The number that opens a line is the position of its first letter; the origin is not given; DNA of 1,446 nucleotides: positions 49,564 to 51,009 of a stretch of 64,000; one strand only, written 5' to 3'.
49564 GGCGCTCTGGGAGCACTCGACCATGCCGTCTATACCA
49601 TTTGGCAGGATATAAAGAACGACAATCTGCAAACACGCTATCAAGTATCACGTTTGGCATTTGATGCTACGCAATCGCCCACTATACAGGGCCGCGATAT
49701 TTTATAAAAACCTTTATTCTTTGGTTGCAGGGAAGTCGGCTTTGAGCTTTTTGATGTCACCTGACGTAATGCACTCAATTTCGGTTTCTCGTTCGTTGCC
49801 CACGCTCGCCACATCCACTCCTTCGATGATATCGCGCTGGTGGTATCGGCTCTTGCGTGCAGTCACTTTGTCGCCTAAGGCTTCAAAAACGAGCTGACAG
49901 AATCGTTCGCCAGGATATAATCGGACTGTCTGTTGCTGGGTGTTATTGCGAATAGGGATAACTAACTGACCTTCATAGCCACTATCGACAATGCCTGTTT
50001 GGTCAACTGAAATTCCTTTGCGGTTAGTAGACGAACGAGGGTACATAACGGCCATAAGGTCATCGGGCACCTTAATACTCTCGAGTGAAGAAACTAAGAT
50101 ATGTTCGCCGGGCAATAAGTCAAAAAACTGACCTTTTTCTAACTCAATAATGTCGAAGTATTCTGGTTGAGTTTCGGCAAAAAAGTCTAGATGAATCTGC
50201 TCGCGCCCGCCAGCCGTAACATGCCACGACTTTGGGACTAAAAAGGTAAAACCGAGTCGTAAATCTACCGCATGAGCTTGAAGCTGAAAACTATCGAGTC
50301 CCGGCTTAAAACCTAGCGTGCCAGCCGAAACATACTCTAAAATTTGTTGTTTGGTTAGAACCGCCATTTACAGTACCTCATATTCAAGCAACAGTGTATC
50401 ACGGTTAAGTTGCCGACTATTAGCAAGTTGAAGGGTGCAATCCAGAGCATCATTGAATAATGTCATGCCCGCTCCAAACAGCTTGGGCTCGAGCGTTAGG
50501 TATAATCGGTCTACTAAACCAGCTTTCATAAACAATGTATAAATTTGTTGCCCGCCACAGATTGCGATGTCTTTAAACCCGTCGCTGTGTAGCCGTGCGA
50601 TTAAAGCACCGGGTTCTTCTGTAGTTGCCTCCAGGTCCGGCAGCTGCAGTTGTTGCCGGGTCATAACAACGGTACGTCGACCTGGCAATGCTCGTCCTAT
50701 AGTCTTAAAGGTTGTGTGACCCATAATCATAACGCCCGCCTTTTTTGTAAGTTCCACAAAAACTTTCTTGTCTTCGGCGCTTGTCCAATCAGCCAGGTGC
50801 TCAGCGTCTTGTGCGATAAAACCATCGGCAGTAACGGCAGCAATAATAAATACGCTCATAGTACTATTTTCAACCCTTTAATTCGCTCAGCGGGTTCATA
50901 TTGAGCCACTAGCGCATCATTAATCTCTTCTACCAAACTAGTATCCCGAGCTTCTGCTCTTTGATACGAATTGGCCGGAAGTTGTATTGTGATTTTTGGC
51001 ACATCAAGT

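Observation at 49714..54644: Divergent supercluster concentrating five pyrimidine-deoxynucleotide enzymes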

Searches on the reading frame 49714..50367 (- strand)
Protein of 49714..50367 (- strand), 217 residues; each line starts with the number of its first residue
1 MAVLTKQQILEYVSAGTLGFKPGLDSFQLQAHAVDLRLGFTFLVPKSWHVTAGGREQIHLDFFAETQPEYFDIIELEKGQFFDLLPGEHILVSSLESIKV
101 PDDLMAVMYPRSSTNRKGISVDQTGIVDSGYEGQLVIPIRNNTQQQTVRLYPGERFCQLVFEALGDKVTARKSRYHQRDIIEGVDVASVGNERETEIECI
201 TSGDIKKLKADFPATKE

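Call 3: search_protein_families(library=pfam, proteins=[window:49714-50367:-], max_evalue=0.01)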
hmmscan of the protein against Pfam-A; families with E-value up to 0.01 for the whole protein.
window:49714-50367:- (217 aa): 4 families
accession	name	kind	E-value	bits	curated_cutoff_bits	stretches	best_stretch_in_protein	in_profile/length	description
PF22769.1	DCD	-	5.7e-32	111.4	27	1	3-163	1-152/153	dCTP deaminase-like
PF00692.24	dUTPase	-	2.5e-15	56.8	22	1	84-166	26-106/129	dUTPase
PF06559.16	DCD_N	-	7.9e-08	32.8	21.4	1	3-162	4-161/164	2'-deoxycytidine 5'-triphosphate deaminase (DCD) N-terminal domain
PF22569.1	DCD_C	-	0.0022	17.8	22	1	66-132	62-127/192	2'-deoxycytidine 5'-triphosphate deaminase (DCD), C-terminal domain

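Call 4: search_protein_families(library=ncbifam, proteins=[window:49714-50367:-], max_evalue=0.01)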
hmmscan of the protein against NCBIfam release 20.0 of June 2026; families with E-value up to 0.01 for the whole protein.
window:49714-50367:- (217 aa): 6 families
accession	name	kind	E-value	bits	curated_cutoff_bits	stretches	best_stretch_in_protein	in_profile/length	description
TIGR02274.1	dCTP_deam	equivalog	4e-31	108.1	92.8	1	4-175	2-169/180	dCTP deaminase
NF002598.0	PRK02253.1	equivalog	8.9e-12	44.8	130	1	28-176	29-162/167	deoxyuridine 5'-triphosphate nucleotidohydrolase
NF001862.0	PRK00601.1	equivalog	9.8e-12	44.7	103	1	81-164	39-123/150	dUTP diphosphatase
TIGR00576.1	dut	superfamily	1.2e-11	44.6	102.55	1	82-168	33-120/143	dUTP diphosphatase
NF005734.0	PRK07559.1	equivalog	1.6e-08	33.8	283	1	3-172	11-178/368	2'-deoxycytidine 5'-triphosphate deaminase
NF010561.0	PRK13956.1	equivalog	0.0016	18.3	223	1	83-163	38-125/147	dUTP diphosphatase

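Call 6: search_solved_structures(query=window:49714-50367:-, show_alignments=3, max_evalue=0.001)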
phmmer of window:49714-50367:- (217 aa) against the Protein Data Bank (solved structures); distinct sequences matched with E-value up to 0.001: 49.
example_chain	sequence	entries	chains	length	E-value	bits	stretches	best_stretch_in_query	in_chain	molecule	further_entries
2qlp_A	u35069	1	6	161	2.4e-12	50.2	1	5-161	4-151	Deoxycytidine triphosphate deaminase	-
2qxx_A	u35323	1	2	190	3.8e-12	49.5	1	5-161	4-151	Deoxycytidine triphosphate deaminase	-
4a6a_A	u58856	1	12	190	4e-12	49.4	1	5-161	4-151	DEOXYCYTIDINE TRIPHOSPHATE DEAMINASE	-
4xjc_A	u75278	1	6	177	5.1e-12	49.1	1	79-175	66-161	Deoxycytidine triphosphate deaminase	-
9ln0_A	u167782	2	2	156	8.5e-11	45.1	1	73-164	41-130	dCTP deaminase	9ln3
8y1w_A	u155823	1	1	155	2.6e-10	43.5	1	73-164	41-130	dCTP deaminase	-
1xs4_A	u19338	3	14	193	1.4e-09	41.1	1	9-168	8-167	Deoxycytidine triphosphate deaminase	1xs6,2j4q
1xs1_A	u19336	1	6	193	1.5e-09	41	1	9-168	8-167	Deoxycytidine triphosphate deaminase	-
2v9x_A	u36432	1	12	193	1.5e-09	41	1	9-168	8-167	DEOXYCYTIDINE TRIPHOSPHATE DEAMINASE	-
2j4h_A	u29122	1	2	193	2e-09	40.6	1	9-168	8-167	DEOXYCYTIDINE TRIPHOSPHATE DEAMINASE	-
1dud_A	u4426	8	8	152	3.9e-09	39.6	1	82-162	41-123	DEOXYURIDINE 5'-TRIPHOSPHATE NUCLEOTIDOHYDROLASE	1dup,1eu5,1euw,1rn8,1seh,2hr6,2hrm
6hde_A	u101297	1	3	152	7.5e-09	38.7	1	82-162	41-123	Deoxyuridine 5'-triphosphate nucleotidohydrolase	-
1rnj_A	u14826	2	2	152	2e-08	37.3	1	82-162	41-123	Deoxyuridine 5'-triphosphate nucleotidohydrolase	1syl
7pwx_HHH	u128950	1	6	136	2.7e-07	33.6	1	75-163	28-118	Deoxyuridine 5'-triphosphate nucleotidohydrolase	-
3i93_A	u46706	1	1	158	3.5e-07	33.3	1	74-163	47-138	Deoxyuridine 5'-triphosphate nucleotidohydrolase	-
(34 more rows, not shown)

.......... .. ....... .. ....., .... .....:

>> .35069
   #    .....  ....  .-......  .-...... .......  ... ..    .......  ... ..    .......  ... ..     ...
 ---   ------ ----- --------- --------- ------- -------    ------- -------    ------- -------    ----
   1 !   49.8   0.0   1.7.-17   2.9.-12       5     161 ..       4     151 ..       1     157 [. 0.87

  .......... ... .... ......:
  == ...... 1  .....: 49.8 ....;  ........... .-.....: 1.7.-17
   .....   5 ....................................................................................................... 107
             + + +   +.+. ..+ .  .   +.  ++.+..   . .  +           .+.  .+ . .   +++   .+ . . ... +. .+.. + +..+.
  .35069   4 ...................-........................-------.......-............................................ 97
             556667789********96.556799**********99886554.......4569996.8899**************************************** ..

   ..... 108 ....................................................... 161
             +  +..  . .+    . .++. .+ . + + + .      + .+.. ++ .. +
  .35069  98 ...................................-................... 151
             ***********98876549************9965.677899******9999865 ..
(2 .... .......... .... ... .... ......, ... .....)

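Call 54: search_protein_families(library=phrogs, proteins=[window:49714-50367:-], max_evalue=0.001)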
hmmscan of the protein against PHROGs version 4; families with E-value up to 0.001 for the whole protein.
window:49714-50367:- (217 aa): 2 families
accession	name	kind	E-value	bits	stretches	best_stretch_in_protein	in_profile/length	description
phrog_1663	-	DNA, RNA and nucleotide metabolism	1.6e-28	100.7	1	1-175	49-207/303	dCTP deaminase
phrog_135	-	DNA, RNA and nucleotide metabolism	1.9e-13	51.8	1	81-162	177-262/463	dUTPase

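Call 79: search_protein_families(library=padloc, proteins=[window:49714-50367:-], max_evalue=0.01)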
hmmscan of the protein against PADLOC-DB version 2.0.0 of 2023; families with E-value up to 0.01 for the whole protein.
window:49714-50367:- (217 aa): 0 families

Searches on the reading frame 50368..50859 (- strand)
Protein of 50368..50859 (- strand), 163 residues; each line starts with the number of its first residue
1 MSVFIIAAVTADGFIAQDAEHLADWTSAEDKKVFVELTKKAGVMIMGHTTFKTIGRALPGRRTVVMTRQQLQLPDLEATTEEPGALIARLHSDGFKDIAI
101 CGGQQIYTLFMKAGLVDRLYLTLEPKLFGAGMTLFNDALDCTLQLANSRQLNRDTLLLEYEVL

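Call 3: search_protein_families(library=pfam, proteins=[window:50368-50859:-], max_evalue=0.01)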
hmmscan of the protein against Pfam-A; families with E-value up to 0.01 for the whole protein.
window:50368-50859:- (163 aa): 2 families
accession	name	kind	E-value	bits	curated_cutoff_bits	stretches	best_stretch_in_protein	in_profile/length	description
PF00186.24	DHFR_1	-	1.8e-18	67.2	25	1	3-135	2-126/159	Dihydrofolate reductase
PF01872.23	RibD_C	-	7.2e-17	62.3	24.1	1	3-156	3-196/197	RibD C-terminal domain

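Call 4: search_protein_families(library=ncbifam, proteins=[window:50368-50859:-], max_evalue=0.01)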
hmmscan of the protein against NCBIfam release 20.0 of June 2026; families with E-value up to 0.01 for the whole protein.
window:50368-50859:- (163 aa): 30 families (the best 25 are shown)
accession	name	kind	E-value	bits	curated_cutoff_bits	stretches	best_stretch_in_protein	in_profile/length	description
NF000019.2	trim_DfrA3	exception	5.5e-13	49.1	350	1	1-144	1-136/162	trimethoprim-resistant dihydrofolate reductase DfrA3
NF000332.1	trim_DfrDGK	exception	4.8e-11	42.8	300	1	4-124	3-116/161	DfrD/DfrG/DfrK family trimethoprim-resistant dihydrofolate reductase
NF008037.0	PRK10769.1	equivalog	6.2e-11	42.4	168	1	3-122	3-114/160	type 3 dihydrofolate reductase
NF000055.3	trim_DfrA12_A21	exception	1e-10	41.7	330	1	3-111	8-112/165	DfrA12/DfrA21 family trimethoprim-resistant dihydrofolate reductase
NF041386.1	dihyfolred_HdrA_Halo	equivalog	4e-10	39.7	300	1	1-122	1-119/158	dihydrofolate reductase HdrA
NF000012.1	trim_DfrI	exception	6.7e-10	38.7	400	1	5-122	30-144/191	trimethoprim-resistant dihydrofolate reductase DfrI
NF033851.1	trim_DfrA35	exception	9.4e-10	38.3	360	1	5-122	4-119/170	trimethoprim-resistant dihydrofolate reductase DfrA35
NF000159.1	trim_DfrD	exception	1.1e-09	38.3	350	1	5-124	9-121/166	trimethoprim-resistant dihydrofolate reductase DfrD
NF047323.1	trim_DfrA50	exception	1.4e-09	38.1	355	1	5-121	3-108/158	trimethoprim-resistant dihydrofolate reductase DfrA50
NF000143.1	trim_DfrG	exception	1.6e-09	37.7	365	1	1-128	1-121/165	trimethoprim-resistant dihydrofolate reductase DfrG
NF040541.1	trim_DfrE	exception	5.6e-09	35.9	347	1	2-130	2-123/157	trimethoprim-resistant dihydrofolate reductase DfrE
NF010663.0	PRK14059.1-1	equivalog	9e-09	35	184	1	64-160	152-249/253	pyrimidine reductase family protein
NF000053.2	trim_DfrA12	exception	9.4e-09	35.3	360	1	3-111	8-112/165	trimethoprim-resistant dihydrofolate reductase DfrA12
NF047324.1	trim_DfrA51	exception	3.7e-08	33.9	322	1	6-112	4-101/158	trimethoprim-resistant dihydrofolate reductase DfrA51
NF000006.2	trim_DfrA26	exception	4.2e-08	33.5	350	1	3-122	19-137/183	trimethoprim-resistant dihydrofolate reductase DfrA26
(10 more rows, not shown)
